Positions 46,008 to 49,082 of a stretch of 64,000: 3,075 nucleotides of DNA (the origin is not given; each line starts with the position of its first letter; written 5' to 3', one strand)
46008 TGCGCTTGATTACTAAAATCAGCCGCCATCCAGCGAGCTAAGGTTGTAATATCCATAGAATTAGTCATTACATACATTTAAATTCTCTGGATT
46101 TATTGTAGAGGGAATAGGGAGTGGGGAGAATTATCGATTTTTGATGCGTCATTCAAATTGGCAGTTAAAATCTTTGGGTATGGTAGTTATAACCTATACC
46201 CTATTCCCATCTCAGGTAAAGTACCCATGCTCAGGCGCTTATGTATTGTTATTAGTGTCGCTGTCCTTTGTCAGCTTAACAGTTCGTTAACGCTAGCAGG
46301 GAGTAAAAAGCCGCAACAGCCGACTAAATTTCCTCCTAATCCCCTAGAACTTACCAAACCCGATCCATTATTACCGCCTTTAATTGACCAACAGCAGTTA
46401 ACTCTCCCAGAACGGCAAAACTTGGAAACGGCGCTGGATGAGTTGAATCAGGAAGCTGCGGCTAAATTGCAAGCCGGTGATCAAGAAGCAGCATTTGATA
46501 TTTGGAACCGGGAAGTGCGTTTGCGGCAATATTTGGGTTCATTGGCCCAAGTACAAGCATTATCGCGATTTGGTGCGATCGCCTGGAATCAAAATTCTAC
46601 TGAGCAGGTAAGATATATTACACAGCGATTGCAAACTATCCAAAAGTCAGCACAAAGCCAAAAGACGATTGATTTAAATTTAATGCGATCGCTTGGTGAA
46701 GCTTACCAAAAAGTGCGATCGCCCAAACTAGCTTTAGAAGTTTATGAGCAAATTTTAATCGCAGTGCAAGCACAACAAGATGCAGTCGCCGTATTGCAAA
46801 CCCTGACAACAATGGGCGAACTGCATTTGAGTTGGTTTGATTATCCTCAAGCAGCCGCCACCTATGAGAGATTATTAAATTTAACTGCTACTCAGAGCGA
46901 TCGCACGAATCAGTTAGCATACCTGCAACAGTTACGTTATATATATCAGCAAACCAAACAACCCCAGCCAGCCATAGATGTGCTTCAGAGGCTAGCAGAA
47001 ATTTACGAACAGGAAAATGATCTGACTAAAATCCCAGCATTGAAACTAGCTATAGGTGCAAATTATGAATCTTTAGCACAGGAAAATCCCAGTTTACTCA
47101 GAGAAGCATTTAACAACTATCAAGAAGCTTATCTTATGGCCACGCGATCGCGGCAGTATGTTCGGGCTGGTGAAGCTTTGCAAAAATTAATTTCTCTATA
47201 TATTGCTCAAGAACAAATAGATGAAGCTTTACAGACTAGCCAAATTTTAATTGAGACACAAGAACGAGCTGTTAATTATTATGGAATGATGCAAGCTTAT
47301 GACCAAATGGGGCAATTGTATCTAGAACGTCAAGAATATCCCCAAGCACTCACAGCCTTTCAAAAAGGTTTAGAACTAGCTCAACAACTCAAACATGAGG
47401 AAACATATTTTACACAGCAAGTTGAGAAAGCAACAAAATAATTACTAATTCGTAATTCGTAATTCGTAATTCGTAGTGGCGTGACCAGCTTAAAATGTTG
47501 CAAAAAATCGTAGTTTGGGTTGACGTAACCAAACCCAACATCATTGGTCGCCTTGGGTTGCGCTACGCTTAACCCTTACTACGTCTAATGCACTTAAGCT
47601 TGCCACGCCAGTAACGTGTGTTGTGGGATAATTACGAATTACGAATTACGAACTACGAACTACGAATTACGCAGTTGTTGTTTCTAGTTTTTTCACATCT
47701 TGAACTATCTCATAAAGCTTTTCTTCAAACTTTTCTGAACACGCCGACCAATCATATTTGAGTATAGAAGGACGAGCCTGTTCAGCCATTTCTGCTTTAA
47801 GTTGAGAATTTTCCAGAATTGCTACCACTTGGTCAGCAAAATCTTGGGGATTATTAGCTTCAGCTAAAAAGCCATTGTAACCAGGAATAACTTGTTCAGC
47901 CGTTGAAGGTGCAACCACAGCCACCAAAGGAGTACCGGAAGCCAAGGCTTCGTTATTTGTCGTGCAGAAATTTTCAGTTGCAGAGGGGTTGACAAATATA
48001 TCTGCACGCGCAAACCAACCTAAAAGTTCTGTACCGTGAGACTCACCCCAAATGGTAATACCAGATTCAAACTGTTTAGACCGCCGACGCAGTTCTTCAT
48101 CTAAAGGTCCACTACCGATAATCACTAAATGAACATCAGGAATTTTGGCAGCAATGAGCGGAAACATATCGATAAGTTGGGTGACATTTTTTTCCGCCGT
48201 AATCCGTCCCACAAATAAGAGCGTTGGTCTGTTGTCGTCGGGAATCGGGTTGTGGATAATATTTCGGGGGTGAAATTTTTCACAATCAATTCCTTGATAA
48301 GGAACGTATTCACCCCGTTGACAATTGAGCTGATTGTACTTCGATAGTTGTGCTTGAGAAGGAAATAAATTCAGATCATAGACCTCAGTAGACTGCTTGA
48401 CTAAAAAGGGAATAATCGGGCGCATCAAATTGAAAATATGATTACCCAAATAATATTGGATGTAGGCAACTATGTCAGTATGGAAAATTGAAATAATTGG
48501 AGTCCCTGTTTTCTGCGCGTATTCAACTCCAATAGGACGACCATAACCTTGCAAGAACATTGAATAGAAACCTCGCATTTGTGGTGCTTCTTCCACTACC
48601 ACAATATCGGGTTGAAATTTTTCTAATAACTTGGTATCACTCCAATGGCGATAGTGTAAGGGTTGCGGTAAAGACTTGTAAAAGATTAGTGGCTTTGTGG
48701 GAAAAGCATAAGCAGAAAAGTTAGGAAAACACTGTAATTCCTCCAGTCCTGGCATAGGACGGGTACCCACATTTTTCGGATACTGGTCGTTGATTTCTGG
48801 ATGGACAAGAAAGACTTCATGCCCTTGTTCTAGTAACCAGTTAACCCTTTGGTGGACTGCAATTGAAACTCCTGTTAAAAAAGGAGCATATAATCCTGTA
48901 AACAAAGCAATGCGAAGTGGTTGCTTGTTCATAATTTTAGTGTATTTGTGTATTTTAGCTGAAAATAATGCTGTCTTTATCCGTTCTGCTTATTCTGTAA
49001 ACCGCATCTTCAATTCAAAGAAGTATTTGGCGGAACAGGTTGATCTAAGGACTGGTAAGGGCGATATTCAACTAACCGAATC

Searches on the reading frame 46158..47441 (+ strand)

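Call 88: search_protein_families(library=pfam, proteins=[window:46158-47441:+], max_evalue=0.0001)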
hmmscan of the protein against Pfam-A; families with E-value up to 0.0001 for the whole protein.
window:46158-47441:+ (427 aa): 6 families
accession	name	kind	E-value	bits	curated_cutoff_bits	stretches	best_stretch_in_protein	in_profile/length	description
PF13424.12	TPR_12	-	6.1e-13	49.2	30.1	2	174-242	4-74/77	Tetratricopeptide repeat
PF13176.12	TPR_7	-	4.4e-07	29.9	27.9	0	380-413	1-34/36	Tetratricopeptide repeat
PF00515.34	TPR_1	-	7e-07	29.2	27.8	0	384-409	7-32/34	Tetratricopeptide repeat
PF17874.7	TPR_MalT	-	7.8e-06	25.8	45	0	315-413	57-157/336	MalT-like TPR region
PF07719.23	TPR_2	-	8e-06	26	27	0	380-409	3-32/34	Tetratricopeptide repeat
PF13181.12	TPR_8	-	7.1e-05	23.1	25.7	0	379-410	2-33/34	Tetratricopeptide repeat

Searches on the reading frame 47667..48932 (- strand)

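Call 88: search_protein_families(library=pfam, proteins=[window:47667-48932:-], max_evalue=0.0001)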
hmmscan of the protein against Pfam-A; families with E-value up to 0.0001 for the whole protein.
window:47667-48932:- (421 aa): 4 families
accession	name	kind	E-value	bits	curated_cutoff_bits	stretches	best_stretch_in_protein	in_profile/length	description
PF00534.26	Glycos_transf_1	-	1.9e-33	115.9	26.4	1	231-387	11-170/172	Glycosyl transferases group 1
PF13692.12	Glyco_trans_1_4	-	8.2e-31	107.6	27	1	235-375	1-142/142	Glycosyl transferases group 1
PF13439.12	Glyco_transf_4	-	9.8e-07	29.4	28.5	1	21-204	3-154/170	Glycosyltransferase Family 4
PF20706.3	GT4-conflict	-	4.7e-05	23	26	0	229-399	191-382/385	Family 4 Glycosyltransferase in conflict systems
